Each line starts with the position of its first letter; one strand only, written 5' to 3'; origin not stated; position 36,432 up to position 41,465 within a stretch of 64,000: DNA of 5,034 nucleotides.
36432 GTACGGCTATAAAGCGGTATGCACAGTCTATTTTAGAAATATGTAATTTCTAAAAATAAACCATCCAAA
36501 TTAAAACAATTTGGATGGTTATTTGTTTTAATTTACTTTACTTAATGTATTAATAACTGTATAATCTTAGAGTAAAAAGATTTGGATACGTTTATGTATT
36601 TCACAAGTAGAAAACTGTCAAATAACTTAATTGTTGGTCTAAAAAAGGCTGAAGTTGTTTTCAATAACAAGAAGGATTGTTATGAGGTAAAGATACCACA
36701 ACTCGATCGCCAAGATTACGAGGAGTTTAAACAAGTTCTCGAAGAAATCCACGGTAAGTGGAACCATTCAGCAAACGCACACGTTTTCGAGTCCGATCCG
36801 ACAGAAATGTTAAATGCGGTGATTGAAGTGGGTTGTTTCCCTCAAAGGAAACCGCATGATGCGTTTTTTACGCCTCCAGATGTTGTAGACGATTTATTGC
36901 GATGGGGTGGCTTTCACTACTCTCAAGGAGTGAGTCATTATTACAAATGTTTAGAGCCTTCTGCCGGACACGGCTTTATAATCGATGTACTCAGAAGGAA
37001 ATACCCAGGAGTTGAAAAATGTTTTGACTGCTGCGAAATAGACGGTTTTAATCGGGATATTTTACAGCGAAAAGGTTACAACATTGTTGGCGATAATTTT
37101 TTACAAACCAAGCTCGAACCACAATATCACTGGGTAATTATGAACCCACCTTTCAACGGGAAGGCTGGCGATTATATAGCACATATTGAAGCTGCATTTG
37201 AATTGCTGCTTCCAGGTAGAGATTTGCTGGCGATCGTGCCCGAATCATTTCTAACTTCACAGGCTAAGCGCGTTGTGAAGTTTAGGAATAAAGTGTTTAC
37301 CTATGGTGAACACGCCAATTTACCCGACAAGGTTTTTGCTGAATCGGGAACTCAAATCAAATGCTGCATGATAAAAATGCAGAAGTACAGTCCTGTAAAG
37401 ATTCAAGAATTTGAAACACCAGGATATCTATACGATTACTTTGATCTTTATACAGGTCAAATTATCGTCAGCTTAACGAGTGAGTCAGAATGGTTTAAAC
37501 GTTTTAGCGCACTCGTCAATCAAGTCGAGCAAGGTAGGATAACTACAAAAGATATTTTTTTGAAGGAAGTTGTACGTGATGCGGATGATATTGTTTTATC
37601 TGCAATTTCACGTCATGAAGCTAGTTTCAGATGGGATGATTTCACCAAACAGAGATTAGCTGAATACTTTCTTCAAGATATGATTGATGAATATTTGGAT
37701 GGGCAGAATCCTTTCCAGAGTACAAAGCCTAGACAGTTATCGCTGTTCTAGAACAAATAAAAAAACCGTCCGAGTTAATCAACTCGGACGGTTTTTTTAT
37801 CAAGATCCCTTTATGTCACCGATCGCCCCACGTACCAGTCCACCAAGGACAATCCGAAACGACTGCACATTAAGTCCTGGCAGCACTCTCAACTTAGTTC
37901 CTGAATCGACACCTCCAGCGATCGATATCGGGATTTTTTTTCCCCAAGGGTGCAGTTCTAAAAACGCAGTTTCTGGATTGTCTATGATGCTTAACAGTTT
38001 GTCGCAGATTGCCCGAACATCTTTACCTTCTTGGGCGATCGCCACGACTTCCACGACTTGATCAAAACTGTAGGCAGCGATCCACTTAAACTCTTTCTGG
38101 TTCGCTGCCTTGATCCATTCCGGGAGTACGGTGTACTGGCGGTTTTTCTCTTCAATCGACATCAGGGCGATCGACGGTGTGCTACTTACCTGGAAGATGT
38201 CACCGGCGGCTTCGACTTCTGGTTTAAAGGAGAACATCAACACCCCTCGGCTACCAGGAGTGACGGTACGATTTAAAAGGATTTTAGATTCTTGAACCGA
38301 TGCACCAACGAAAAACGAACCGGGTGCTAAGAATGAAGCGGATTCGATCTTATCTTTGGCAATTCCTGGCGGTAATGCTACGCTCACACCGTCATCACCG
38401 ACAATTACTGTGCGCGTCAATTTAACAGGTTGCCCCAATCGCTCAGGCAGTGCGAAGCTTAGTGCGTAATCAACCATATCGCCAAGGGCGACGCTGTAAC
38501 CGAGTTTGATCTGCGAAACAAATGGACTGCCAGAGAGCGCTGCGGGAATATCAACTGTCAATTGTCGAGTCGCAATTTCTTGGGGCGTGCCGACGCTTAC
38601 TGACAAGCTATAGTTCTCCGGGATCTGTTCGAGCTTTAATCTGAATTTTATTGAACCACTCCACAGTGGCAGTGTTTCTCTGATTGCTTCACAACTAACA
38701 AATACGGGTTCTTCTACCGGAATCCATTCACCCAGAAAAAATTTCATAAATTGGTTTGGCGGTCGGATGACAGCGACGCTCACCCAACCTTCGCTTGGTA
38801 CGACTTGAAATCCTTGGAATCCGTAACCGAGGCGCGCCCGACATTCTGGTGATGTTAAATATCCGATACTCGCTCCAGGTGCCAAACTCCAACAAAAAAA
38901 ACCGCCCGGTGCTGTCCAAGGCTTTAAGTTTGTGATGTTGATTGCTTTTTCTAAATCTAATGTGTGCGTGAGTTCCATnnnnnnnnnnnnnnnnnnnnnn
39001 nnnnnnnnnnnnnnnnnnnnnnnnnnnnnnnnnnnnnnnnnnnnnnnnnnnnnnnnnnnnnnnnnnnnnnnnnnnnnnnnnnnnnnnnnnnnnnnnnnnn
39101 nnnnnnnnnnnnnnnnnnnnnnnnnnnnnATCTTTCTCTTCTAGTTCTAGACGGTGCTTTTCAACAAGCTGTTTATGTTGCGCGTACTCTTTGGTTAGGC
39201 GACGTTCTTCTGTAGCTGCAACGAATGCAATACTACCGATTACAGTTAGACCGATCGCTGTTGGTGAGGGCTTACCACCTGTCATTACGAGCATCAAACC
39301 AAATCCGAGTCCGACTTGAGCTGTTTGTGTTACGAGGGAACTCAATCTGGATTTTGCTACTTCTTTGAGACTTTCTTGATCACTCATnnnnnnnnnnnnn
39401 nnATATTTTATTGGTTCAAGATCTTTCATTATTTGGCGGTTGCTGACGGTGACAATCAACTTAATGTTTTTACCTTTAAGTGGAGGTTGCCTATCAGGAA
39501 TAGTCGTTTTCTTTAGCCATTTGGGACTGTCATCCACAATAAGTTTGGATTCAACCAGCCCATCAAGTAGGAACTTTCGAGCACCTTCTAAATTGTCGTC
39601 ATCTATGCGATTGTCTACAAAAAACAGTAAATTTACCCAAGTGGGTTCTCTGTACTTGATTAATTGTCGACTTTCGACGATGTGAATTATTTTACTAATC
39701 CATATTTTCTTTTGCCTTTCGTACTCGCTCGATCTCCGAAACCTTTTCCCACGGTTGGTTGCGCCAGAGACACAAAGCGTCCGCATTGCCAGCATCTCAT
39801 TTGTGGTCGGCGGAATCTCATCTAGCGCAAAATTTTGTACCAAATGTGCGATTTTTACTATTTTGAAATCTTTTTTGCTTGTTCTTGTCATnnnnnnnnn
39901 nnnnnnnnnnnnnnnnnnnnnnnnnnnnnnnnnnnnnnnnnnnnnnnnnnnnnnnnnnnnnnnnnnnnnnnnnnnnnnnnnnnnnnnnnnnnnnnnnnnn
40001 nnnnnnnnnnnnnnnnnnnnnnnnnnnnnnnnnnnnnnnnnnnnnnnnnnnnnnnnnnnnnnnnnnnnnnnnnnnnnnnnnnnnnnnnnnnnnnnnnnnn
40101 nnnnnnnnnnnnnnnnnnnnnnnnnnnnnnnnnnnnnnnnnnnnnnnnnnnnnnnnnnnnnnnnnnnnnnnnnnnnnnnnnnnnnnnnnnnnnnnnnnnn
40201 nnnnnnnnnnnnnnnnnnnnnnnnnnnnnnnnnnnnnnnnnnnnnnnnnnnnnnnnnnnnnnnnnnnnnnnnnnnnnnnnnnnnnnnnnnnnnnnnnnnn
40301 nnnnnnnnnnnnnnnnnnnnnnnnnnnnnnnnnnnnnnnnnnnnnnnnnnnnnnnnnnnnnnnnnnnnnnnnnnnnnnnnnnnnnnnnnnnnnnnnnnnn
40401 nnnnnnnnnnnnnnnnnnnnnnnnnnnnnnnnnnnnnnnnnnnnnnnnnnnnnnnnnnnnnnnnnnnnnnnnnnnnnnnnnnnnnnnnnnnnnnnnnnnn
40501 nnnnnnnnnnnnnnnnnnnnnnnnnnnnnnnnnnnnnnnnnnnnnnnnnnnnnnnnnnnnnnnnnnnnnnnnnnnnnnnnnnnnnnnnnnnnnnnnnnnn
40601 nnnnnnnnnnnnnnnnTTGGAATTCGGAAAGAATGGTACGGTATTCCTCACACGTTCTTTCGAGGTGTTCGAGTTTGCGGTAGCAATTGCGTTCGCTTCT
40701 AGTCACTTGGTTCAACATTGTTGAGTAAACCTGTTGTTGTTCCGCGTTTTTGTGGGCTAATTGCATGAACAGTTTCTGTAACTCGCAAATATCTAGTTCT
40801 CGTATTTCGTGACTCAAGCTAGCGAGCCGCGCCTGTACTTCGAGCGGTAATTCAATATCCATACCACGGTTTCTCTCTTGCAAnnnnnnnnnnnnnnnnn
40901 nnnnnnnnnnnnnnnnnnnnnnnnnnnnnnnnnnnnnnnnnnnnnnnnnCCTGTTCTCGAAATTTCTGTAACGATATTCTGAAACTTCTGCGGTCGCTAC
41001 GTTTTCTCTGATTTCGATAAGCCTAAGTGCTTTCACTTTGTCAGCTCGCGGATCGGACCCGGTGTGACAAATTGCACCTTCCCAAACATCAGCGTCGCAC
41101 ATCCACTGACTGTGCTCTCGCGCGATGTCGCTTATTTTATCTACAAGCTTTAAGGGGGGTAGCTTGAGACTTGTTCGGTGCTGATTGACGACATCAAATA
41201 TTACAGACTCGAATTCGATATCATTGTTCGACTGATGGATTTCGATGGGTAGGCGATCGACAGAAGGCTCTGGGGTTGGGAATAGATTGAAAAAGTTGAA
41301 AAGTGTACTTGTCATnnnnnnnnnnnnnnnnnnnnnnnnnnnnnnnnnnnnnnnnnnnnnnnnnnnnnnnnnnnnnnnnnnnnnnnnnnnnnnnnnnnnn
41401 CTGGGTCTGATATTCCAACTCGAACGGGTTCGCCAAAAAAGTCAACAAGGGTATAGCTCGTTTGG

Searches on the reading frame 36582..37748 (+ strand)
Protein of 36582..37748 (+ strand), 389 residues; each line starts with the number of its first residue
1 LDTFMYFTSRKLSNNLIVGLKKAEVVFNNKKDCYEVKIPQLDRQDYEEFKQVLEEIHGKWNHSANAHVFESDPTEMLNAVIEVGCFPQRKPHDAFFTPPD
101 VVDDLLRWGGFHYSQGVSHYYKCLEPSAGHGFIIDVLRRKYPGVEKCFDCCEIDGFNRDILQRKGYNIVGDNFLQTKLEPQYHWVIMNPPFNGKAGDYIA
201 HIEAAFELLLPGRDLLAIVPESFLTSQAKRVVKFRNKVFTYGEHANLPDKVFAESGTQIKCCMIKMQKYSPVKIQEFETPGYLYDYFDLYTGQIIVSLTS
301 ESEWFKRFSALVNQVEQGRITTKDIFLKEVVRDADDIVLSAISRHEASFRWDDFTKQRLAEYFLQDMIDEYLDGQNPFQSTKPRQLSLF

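Call 7: search_protein_families(library=pfam, proteins=[window:36582-37748:+], max_evalue=1)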
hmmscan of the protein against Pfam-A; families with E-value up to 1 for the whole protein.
window:36582-37748:+ (389 aa): 2 families
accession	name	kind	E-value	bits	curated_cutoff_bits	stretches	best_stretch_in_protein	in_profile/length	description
PF07669.17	Eco57I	-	0.0025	18.4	25.3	1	191-240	84-155/171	Eco57I restriction-modification methylase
PF05175.20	MTS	-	0.048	13.7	23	1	166-225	83-145/170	Methyltransferase small domain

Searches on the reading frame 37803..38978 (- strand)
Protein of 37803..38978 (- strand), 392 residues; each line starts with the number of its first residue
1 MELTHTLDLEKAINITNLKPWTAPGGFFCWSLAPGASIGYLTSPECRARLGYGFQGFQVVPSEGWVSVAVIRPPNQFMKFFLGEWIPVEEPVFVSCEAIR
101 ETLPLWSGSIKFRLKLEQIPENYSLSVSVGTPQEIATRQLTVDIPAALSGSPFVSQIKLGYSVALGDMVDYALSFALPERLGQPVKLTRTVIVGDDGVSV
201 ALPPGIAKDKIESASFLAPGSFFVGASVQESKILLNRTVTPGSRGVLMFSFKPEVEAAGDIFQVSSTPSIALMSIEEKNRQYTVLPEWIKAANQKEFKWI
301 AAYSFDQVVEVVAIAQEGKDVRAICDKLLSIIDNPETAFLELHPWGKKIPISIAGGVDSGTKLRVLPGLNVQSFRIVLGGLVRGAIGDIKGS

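Call 7: search_protein_families(library=pfam, proteins=[window:37803-38978:-], max_evalue=1)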
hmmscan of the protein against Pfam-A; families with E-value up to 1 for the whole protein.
window:37803-38978:- (392 aa): 1 family
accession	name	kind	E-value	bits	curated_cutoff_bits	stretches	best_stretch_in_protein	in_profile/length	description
PF17427.7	Phi29_Phage_SSB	-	0.28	11.8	25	1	154-199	33-75/123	Phage Single-stranded DNA-binding protein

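Call 92: search_protein_families(library=phrogs, proteins=[window:37803-38978:-], max_evalue=0.01)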
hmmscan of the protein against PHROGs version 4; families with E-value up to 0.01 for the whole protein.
window:37803-38978:- (392 aa): 0 families

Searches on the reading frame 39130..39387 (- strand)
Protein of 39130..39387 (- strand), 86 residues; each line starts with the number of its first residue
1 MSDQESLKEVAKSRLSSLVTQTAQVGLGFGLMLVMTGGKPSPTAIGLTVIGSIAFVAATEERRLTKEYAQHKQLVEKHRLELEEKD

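Call 7: search_protein_families(library=pfam, proteins=[window:39130-39387:-], max_evalue=1)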
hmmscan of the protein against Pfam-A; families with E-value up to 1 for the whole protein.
window:39130-39387:- (86 aa): 2 families
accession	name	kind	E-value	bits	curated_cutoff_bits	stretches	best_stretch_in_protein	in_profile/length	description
PF24008.1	DUF7322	-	0.13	12.3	27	1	18-59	16-56/61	Domain of unknown function (DUF7322)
PF04145.20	Ctr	-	0.19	12.7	25.3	0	12-34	106-128/151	Ctr copper transporter family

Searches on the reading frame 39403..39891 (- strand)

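Call 7: search_protein_families(library=pfam, proteins=[window:39403-39891:-], max_evalue=1)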
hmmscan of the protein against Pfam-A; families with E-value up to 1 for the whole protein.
window:39403-39891:- (163 aa): 0 families

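Call 92: search_protein_families(library=phrogs, proteins=[window:39403-39891:-], max_evalue=0.01)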
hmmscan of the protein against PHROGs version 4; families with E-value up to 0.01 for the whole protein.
window:39403-39891:- (163 aa): 2 families
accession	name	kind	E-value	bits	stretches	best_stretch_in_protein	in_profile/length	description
phrog_1682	-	DNA, RNA and nucleotide metabolism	5.6e-08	33.5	1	53-128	49-124/387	RusA-like Holliday junction resolvase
phrog_34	-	DNA, RNA and nucleotide metabolism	1.4e-06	29.2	1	46-153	93-198/259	RusA-like Holliday junction resolvase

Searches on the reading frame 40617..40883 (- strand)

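Call 7: search_protein_families(library=pfam, proteins=[window:40617-40883:-], max_evalue=1)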
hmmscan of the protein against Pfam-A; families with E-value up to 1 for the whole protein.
window:40617-40883:- (89 aa): 4 families
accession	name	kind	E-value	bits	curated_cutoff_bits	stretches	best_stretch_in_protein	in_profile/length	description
PF20319.3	DUF6614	-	0.0022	18.4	25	1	25-74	58-107/116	Family of unknown function (DUF6614)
PF04949.18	Transcrip_act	-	0.012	16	27.5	1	34-79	108-153/154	Transcriptional activator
PF20237.3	DUF6594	-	0.054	13.8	30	1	14-87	29-91/238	Family of unknown function (DUF6594)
PF06464.16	DMAP_binding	-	0.22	12.8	27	1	11-34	4-27/111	DMAP1-binding Domain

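Call 92: search_protein_families(library=phrogs, proteins=[window:40617-40883:-], max_evalue=0.01)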
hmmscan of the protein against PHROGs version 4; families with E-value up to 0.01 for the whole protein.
window:40617-40883:- (89 aa): 0 families

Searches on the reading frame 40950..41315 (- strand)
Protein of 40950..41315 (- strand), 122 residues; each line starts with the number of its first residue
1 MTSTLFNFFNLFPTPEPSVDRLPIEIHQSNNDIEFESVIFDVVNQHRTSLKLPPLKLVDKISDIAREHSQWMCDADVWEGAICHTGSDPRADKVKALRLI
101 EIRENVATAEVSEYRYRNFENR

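Call 7: search_protein_families(library=pfam, proteins=[window:40950-41315:-], max_evalue=1)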
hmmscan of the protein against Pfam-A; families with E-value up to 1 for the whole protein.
window:40950-41315:- (122 aa): 3 families
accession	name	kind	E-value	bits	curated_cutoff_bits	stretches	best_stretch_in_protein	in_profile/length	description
PF00188.32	CAP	-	2.7e-05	25.4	21.1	1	40-89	1-44/117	Cysteine-rich secretory protein family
PF08593.16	Mug135_C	-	0.12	13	23.8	1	30-73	9-53/82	Mug135-like, C-terminal domain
PF03533.19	SPO11_like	-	0.2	12.2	24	1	39-50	11-22/43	SPO11 homologue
